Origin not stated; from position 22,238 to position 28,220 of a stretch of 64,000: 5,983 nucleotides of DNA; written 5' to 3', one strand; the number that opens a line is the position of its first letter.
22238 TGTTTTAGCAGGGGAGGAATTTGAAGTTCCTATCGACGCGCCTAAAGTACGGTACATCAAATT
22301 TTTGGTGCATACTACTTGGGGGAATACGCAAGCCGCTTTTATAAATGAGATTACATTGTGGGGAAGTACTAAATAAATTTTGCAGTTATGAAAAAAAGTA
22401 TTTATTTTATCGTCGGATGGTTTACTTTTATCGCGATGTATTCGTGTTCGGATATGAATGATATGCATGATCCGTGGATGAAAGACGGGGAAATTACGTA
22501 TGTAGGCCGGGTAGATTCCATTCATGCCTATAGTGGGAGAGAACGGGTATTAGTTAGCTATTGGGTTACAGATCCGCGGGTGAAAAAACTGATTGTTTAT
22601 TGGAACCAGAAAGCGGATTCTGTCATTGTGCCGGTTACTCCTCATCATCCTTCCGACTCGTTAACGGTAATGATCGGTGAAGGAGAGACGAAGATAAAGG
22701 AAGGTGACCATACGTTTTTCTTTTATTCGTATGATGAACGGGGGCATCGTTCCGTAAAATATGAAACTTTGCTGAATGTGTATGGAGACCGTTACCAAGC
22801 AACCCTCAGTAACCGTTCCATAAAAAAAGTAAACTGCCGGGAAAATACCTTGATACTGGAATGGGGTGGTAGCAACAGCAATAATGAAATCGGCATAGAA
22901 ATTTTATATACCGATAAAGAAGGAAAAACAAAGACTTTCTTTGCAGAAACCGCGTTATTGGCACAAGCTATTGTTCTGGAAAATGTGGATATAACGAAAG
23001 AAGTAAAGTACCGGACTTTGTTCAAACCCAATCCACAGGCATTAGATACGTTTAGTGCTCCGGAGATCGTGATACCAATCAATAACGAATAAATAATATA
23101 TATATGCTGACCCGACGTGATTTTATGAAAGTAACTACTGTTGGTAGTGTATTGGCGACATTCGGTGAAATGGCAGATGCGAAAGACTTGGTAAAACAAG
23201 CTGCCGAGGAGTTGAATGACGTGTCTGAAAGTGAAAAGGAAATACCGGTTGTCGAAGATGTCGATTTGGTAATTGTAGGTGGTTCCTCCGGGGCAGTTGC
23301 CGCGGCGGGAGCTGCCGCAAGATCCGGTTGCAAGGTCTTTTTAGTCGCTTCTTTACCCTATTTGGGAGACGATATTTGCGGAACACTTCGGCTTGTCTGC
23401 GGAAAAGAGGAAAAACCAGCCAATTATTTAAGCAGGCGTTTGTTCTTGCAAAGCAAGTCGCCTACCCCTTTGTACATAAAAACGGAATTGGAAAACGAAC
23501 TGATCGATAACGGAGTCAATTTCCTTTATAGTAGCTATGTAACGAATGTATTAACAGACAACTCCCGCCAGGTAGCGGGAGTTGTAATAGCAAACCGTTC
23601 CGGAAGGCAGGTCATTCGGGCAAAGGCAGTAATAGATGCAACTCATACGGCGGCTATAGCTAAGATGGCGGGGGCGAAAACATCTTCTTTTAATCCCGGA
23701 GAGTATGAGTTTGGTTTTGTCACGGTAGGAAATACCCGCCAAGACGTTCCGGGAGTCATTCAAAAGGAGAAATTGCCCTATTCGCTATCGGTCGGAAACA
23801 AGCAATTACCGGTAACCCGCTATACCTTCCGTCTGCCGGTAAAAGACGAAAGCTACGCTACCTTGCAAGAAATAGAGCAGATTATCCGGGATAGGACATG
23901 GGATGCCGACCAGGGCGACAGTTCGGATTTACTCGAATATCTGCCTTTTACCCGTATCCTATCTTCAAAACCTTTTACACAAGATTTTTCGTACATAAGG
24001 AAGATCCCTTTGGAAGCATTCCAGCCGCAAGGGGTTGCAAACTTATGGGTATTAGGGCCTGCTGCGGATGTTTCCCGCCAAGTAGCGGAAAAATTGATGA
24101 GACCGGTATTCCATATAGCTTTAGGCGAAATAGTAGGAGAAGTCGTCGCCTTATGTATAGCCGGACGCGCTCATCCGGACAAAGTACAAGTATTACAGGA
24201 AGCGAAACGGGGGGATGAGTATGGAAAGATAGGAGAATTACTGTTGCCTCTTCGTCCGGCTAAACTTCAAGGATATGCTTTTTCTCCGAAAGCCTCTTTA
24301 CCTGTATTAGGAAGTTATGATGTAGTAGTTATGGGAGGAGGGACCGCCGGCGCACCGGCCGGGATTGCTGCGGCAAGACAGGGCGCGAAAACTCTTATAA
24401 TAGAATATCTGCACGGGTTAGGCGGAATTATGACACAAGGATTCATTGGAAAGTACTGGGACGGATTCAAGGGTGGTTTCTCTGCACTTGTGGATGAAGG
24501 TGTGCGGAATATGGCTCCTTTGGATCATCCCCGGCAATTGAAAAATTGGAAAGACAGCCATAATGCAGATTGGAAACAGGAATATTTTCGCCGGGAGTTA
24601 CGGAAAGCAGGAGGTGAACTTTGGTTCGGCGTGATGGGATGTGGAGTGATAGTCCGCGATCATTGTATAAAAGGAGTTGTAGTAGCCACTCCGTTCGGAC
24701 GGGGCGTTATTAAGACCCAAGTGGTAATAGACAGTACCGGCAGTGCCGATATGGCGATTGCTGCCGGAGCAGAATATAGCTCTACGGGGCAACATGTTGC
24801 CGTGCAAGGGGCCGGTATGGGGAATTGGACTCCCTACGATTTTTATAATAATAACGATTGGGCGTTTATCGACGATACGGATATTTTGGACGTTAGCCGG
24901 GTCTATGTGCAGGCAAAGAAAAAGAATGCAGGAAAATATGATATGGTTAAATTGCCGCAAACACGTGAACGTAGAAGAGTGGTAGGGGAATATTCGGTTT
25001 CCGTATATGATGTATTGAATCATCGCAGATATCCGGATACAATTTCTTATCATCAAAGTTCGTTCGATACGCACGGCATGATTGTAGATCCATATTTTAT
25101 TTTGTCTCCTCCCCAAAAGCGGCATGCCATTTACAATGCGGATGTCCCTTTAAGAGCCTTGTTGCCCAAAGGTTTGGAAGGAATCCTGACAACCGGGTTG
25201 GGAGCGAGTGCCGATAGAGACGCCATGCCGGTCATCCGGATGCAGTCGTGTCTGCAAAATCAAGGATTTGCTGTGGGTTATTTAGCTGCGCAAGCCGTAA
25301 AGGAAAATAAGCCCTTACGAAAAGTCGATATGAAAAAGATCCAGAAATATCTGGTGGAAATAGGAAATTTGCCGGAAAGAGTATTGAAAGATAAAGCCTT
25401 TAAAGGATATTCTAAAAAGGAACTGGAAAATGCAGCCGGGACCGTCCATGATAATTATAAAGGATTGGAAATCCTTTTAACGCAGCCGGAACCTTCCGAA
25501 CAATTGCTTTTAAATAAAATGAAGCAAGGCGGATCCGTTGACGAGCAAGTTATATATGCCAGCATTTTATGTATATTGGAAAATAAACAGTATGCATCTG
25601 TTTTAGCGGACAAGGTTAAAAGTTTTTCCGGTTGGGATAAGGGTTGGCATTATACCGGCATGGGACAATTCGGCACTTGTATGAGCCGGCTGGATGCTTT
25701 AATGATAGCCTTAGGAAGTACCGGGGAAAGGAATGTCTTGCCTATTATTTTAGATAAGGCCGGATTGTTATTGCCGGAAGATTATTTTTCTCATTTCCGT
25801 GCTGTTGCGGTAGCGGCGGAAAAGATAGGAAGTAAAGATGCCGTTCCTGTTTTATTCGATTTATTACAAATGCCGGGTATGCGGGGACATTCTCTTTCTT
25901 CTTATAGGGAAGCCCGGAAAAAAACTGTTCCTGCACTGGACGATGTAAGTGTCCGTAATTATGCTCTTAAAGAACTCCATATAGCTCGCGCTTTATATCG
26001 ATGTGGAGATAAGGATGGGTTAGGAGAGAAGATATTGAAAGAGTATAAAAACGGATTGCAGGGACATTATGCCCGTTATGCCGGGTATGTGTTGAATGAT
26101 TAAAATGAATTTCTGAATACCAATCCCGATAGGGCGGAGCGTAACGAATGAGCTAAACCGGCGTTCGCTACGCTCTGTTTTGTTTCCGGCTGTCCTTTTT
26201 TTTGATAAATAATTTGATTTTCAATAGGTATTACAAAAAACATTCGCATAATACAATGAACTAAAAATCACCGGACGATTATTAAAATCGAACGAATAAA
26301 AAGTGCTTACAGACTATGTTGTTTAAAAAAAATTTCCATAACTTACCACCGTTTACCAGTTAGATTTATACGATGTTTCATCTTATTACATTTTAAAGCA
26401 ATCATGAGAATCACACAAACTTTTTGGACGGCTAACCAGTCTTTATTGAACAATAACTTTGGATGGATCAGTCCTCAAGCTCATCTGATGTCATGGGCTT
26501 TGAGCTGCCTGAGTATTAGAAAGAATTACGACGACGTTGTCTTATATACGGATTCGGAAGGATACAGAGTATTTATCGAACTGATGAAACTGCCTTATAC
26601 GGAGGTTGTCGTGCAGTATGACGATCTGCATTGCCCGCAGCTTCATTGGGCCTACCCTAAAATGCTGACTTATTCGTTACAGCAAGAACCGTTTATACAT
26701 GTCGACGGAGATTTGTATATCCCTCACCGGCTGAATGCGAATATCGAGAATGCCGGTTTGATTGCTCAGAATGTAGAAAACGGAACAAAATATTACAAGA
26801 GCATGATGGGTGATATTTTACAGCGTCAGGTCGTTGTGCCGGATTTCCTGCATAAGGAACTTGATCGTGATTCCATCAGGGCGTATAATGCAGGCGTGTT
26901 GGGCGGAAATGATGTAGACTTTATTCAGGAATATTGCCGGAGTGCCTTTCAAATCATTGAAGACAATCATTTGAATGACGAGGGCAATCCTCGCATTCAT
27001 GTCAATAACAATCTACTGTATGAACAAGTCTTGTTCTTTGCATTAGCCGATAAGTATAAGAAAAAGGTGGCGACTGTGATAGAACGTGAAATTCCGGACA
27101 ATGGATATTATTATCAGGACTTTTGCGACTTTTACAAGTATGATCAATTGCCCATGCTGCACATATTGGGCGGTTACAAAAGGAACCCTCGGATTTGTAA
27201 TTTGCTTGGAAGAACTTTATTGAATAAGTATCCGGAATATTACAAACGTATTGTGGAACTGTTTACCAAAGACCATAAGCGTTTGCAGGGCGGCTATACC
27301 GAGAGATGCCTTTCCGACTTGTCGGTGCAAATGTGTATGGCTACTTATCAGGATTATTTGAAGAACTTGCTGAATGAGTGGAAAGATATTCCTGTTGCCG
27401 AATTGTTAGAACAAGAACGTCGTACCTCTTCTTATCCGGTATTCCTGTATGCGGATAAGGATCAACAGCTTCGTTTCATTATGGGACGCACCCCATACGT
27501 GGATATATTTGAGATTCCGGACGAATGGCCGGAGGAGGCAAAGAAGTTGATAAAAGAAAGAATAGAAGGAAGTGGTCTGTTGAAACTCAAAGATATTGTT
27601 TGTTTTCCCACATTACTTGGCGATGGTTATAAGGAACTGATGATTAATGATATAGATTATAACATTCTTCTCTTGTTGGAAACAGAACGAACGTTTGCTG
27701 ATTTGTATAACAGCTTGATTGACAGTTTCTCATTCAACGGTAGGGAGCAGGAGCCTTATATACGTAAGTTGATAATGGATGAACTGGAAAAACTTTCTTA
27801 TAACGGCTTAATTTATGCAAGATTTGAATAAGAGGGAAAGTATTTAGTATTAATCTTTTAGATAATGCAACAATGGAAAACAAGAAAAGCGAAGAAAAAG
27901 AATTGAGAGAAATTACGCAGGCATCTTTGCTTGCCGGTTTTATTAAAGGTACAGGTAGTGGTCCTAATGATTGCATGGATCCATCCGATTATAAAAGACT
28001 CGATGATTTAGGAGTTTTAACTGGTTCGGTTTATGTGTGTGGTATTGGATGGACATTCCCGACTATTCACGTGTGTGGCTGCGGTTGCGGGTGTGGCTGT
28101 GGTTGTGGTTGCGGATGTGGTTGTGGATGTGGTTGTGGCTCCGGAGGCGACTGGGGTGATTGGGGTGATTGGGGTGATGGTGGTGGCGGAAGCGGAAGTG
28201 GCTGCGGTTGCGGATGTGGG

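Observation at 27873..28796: Cytoplasmic protein with 11 consecutive Cys-Gly dipeptides plus (DWG)3 and mixed CG/SG repeats, fused to a papain-like peptidase domain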

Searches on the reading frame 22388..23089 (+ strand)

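Call 3: search_protein_families(library=pfam, proteins=[window:22388-23089:+], max_evalue=1)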
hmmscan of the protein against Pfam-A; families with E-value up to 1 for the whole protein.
window:22388-23089:+ (234 aa): 3 families
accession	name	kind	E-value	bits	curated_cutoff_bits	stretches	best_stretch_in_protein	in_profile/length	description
PF16389.11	DUF4998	-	1.4e-52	178.6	29.1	1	20-222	1-199/199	Domain of unknown function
PF17464.7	Pns11_12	-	0.02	15.1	25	1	162-215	2-53/205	Non-structural protein 11 and 12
PF01526.23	DDE_Tnp_Tn3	-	0.2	10.8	24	1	138-192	139-192/389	Tn3 transposase DDE domain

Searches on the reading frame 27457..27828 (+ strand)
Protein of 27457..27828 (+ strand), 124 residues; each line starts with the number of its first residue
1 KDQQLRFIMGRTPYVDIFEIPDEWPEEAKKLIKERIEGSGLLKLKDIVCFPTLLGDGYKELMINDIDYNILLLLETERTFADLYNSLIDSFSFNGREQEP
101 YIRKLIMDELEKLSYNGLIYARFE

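Call 53: search_protein_families(library=pfam, alignment_id=A3, max_evalue=10)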
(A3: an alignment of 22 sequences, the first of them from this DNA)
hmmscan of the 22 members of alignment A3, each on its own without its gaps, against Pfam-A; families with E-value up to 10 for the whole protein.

A. member 1, seq(124 aa): 3 families
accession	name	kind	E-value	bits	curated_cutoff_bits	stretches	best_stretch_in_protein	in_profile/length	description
PF01535.26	PPR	-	0.038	14.7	25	1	84-97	3-16/31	PPR repeat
PF10353.14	DUF2430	-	0.13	13.1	24.6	1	54-107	29-82/107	Protein of unknown function (DUF2430)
PF22654.1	DUF7008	-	0.22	11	42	1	15-37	64-86/368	Domain of unknown function (DUF7008)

B. families by the number of members that match (of 22 scanned): 13 families
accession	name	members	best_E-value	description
PF22654.1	DUF7008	2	0.22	Domain of unknown function (DUF7008)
PF12460.14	MMS19_C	1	0.016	RNAPII transcription regulator C-terminal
PF25506.1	TIM-barrel_MTC6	1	0.017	MTC6 partial TIM-barrel domain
PF09687.15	PRESAN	1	0.017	Plasmodium RESA N-terminal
PF06580.19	His_kinase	1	0.023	Histidine kinase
PF01535.26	PPR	1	0.038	PPR repeat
PF05337.16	CSF-1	1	0.081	Macrophage colony stimulating factor-1 (CSF-1)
PF08766.16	DEK_C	1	0.095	DEK C terminal domain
PF22642.1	MinC_N_1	1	0.1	Cell-division inhibitor MinC, N-terminal domain-like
PF05402.18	PqqD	1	0.1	Coenzyme PQQ synthesis protein D (PqqD)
PF10353.14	DUF2430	1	0.13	Protein of unknown function (DUF2430)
PF14490.11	HHH_RecD2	1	0.15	ATP-dependent RecD2 DNA helicase HHH domain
PF04830.18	DUF637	1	0.2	Possible hemagglutinin (DUF637)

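Call 54: search_solved_structures(query=A3, max_evalue=10, show_alignments=2)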
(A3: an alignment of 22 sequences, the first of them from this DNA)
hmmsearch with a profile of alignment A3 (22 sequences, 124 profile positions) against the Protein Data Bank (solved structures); distinct sequences matched with E-value up to 10: 1.
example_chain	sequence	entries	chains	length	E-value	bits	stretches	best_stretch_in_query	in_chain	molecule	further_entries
2ia0_A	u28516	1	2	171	0.0066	19.4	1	55-89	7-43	Putative HTH-type transcriptional regulator PF0864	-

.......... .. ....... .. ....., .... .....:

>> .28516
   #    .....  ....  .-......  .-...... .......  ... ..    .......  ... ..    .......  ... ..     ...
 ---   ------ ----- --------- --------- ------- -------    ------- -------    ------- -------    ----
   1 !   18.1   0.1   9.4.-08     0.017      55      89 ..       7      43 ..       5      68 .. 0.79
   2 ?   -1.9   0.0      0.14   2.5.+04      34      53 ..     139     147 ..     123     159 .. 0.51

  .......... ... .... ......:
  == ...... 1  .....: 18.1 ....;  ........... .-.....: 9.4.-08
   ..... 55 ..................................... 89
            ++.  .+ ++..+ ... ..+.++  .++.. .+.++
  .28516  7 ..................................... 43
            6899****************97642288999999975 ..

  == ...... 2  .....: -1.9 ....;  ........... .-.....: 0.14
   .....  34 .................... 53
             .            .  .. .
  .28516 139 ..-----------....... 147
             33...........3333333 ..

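Call 59: predict_structure(alignment_id=A3)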
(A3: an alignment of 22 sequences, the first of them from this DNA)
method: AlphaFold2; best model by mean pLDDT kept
length: 124 residues; sequences in the alignment: 22
mean_pLDDT: 84.2   pTM: 0.79
mean pLDDT of the five models: 84.2, 84.1, 83.5, 82.1, 80.3
residues with pLDDT >= 90: 49; 70-90: 58; 50-70: 17; < 50: 0
segments of 3 or more residues with pLDDT < 50: none
pLDDT, mean of each block of 10 residues (from residue 1): 87 88 86 73 69 70 90 95 91 75 92 93 87
secondary structure, 60 per line:
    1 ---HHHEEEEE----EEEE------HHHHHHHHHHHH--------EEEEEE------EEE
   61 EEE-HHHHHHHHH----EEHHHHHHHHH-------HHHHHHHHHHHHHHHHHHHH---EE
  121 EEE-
elements in order: E7-11 E16-19 H26-37 E46-51 E58-63 H65-73 H80-88 H96-115 E119-123

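Call 96: fold_search(model_id=the predicted structure, library=pdb)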
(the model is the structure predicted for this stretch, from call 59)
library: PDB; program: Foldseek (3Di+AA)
matches with E <= 10: 278; with E <= 0.001: 0
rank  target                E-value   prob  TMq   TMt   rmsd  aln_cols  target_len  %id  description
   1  8hi7_A                4.6e-03  1.00  0.56  0.28   6.1       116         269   16  Crystal structure of a holoenzyme TglHI with two Fe irons for Pseudomonas syringae Peptidyl (S) 2-mercaptoglycine bios (released 2023-08-23)
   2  8hci_A                8.1e-03  1.00  0.56  0.29   7.1       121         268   14  Crystal structure of a holoenzyme Fe-free TglHI for Pseudomonas syringae Peptidyl (S) 2-mercaptoglycine biosynthesis (released 2023-08-23)
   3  5v1v_A                9.8e-03  1.00  0.53  0.71   3.5       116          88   15  TbiB1 in Complex with the TbiA(alpha) Leader Peptide (released 2018-09-05)
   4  5v1u_B                1.5e-02  1.00  0.50  0.67   3.2       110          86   14  TbiB1 in Complex with the TbiA(beta) Leader Peptide (released 2018-09-05)
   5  5v1u_A                2.3e-02  1.00  0.50  0.69   3.2       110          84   14  TbiB1 in Complex with the TbiA(beta) Leader Peptide (released 2018-09-05)
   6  8qz0_T                5.2e-02  0.25  0.28  0.09  13.2       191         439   12  SWR1-hexasome-dimer complex (released 2024-10-02)
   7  5sxy_MODEL_1_A        6.6e-02  0.97  0.49  0.61   4.4       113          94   12  The solution NMR structure for the PqqD truncation of Methylobacterium extorquens PqqCD representing a functio (released 2017-05-24)
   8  6gej_X                7.1e-02  0.14  0.22  0.08  15.3       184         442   11  Chromatin remodeller-nucleosome complex at 3.6 A resolution. (released 2018-10-17)
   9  8vpo                  8.0e-02  1.00  0.53  0.16   2.9       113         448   13  X-Ray Crystal Structure of TigE from Paramaledivibacter caminithermalis (released 2024-02-07)
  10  9g05_A                9.1e-02  0.60  0.41  0.06  18.7       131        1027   18  Structure of MadB, a class I dehydrates from Clostridium maddingley, in complex with its substrate (released 2025-07-16)
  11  9c57_E                1.1e-01  0.14  0.23  0.08  13.7       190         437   10  Reconstituted P400 Subcomplex of the human TIP60 complex (released 2024-08-21)
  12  5v1u_C                1.2e-01  0.98  0.51  0.70   3.1       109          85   15  TbiB1 in Complex with the TbiA(beta) Leader Peptide (released 2018-09-05)
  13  5v1u_D                1.3e-01  0.96  0.44  0.63   5.5        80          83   15  TbiB1 in Complex with the TbiA(beta) Leader Peptide (released 2018-09-05)
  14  9b1d_I                1.3e-01  0.18  0.26  0.09  13.5       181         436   13  Cryo-EM structure of native SWR1 bound to DNA (composite structure) (released 2024-10-09)
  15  8qyv_T                1.3e-01  0.16  0.29  0.09  13.0       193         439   13  SWR1-hexasome complex (released 2024-10-02)
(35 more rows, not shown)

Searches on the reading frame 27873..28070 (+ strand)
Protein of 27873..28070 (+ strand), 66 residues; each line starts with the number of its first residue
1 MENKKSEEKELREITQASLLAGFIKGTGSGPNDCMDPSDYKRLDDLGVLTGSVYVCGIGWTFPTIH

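Call 87: search_protein_representatives(alignment_id=A4)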
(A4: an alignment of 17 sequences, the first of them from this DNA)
Query: 17 sequences, 67 profile positions. Proteins with E-value up to 0.001 (for the whole library): 54; up to 1e-10: 35; up to 1e-30: 0. The best 54 are listed.
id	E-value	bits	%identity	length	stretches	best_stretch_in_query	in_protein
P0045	6.4e-30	119.1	-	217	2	5-66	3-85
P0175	6.0e-28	112.8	-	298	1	1-66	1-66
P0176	8.1e-28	112.4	-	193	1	1-66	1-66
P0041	1.3e-27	111.7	-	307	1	1-67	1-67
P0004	4.0e-26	106.9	-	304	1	1-67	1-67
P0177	8.2e-26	105.9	-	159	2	2-65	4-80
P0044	9.4e-25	102.5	-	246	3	22-66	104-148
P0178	1.5e-24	101.9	-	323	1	1-66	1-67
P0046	2.9e-24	101.0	-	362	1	1-65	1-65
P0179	3.4e-24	100.7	-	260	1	1-65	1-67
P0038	1.7e-23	98.5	-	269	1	4-67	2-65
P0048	4.6e-23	97.1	-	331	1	1-66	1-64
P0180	5.0e-23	97.0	-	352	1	1-66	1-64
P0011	1.5e-22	95.4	-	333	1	1-66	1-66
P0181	3.2e-22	94.5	-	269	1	1-67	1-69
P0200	2.7e-10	56.2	-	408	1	7-66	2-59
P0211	5.9e-07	45.5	-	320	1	25-66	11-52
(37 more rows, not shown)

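Call 98: find_encoding_contigs(protein=P0200, flank=6000, max_places=2)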
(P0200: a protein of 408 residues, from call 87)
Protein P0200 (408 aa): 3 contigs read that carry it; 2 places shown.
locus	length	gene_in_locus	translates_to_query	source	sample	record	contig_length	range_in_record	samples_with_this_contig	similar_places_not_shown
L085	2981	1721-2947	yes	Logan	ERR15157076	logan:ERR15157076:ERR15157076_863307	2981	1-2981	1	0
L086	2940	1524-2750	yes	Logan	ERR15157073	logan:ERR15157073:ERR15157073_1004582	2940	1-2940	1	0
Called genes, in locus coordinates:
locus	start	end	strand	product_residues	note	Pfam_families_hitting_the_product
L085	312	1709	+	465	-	PF20508:DUF6734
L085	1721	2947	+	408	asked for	-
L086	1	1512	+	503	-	?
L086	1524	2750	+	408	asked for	-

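Call 99: find_encoding_contigs(protein=P0211, flank=6000, max_places=2)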
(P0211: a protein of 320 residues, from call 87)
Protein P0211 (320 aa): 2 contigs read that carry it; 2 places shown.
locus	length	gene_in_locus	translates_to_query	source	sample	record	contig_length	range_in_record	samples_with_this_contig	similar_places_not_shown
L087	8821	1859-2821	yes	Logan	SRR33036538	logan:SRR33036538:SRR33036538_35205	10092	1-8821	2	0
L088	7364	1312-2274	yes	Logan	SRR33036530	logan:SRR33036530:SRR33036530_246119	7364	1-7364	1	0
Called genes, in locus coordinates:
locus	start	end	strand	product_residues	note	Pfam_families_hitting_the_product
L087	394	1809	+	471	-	PF20508:DUF6734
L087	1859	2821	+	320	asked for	PF13529:Peptidase_C39_2 (weak)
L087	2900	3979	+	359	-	-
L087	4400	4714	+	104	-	-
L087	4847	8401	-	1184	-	PF13385:Laminin_G_3, PF03009:GDPD, PF13653:GDPD_2 (faint)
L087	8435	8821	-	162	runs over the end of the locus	-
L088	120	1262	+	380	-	PF20508:DUF6734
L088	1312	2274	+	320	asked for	PF13529:Peptidase_C39_2 (weak)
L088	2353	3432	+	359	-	-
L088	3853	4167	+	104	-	-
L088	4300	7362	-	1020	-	?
